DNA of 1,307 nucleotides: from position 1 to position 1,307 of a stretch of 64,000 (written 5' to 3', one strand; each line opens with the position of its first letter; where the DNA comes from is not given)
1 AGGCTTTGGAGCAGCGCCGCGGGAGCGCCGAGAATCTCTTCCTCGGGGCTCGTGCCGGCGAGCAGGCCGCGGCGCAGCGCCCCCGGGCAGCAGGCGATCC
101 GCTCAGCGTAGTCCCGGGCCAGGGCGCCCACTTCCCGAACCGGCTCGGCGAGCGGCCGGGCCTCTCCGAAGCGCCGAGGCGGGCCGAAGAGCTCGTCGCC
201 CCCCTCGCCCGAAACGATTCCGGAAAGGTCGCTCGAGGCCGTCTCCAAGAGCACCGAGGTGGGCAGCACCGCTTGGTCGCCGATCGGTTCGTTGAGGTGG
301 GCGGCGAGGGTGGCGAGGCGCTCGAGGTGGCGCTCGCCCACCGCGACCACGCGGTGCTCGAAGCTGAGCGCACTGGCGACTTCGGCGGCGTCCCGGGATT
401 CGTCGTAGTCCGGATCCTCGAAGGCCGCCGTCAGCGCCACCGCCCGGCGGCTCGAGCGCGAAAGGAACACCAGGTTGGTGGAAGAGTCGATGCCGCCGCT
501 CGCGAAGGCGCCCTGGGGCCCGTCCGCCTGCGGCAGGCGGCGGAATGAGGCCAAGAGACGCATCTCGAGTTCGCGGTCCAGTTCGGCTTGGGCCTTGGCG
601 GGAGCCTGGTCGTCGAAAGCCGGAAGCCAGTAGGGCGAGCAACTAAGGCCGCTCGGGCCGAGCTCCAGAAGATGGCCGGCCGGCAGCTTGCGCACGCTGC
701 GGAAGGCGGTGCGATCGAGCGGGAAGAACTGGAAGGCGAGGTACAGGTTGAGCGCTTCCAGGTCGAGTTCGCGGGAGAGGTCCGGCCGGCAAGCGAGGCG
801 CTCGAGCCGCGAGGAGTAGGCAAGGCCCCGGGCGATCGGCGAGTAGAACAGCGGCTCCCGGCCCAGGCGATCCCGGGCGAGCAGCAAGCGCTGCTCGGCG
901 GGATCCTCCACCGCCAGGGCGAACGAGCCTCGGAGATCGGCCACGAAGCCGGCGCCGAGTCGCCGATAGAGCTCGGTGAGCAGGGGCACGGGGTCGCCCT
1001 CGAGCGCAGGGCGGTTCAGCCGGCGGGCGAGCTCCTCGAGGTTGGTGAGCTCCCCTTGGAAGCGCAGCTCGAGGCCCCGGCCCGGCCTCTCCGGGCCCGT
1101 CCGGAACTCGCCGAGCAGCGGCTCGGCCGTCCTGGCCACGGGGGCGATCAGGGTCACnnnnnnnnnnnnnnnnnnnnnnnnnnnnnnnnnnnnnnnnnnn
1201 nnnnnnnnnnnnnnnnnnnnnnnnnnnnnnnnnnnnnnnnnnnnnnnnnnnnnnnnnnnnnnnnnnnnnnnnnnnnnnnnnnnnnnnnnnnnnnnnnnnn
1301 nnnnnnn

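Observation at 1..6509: Operon encoding FAAL, ACP-fused alpha-oxoamine synthase, NTase, truncated AsnB-like amidotransferase and MFS exporter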

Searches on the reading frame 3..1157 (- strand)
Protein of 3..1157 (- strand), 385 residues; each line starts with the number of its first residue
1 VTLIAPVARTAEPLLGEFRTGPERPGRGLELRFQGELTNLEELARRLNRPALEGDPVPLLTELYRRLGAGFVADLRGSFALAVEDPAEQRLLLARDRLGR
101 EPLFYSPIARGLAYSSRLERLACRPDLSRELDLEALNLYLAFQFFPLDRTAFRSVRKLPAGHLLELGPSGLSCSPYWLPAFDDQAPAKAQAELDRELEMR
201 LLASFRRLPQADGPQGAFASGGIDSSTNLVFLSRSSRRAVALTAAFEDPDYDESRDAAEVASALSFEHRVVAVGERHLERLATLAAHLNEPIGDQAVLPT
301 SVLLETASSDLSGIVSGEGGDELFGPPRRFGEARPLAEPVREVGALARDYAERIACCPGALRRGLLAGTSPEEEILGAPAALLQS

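Call 7: search_protein_families(library=pfam, proteins=[window:3-1157:-], max_evalue=0.01)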
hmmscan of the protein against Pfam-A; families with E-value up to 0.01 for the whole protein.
window:3-1157:- (385 aa): 4 families
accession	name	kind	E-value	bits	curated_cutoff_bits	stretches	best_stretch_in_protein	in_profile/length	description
PF00733.27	Asn_synthase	-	4.5e-23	82.9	21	1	199-334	4-142/354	Asparagine synthase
PF13537.11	GATase_7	-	1.9e-14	54.2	25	1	31-121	26-121/123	Glutamine amidotransferase domain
PF13522.11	GATase_6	-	8.3e-11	42.5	27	1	26-116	36-129/130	Glutamine amidotransferase domain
PF06508.19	QueC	-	0.0032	17.5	22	1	219-274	6-61/210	Queuosine biosynthesis protein QueC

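Call 8: search_protein_families(library=ncbifam, proteins=[window:3-1157:-], max_evalue=0.01)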
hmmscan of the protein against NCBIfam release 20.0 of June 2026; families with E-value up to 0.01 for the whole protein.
window:3-1157:- (385 aa): 7 families
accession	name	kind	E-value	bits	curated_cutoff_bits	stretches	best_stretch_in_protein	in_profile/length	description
TIGR03108.1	eps_aminotran_1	hypoth_equivalog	9.8e-51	173.2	816.9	1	31-330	72-377/628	XrtA/PEP-CTERM system amidotransferase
TIGR01536.1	asn_synth_AEB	equivalog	2e-39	136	267.1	1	31-333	73-377/517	asparagine synthase (glutamine-hydrolyzing)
TIGR03104.1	trio_amidotrans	equivalog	3.6e-35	121.3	570.1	1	28-325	69-378/589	N-acetylglutaminylglutamine amidotransferase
NF033535.1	lass_lactam_cya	exception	1.7e-19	69.9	525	1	59-227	103-271/668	lasso peptide isopeptide bond-forming cyclase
NF006949.0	PRK09431.1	equivalog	1.1e-15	57.2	499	2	33-111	74-154/554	asparagine synthase B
NF033561.1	macrolact_Ik_Al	subfamily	2.9e-11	42.7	300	1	74-328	78-335/561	albusnodin/ikarugamycin family macrolactam cyclase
TIGR00364.1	TIGR00364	equivalog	0.0065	16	150.3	1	220-273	6-59/201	7-cyano-7-deazaguanine synthase QueC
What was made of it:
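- On Glutamine-dependent asparagine synthetase (AsnB): It aligns only from profile position 26 of GATase_7 and position 73 of TIGR01536 (calls 7, 8).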
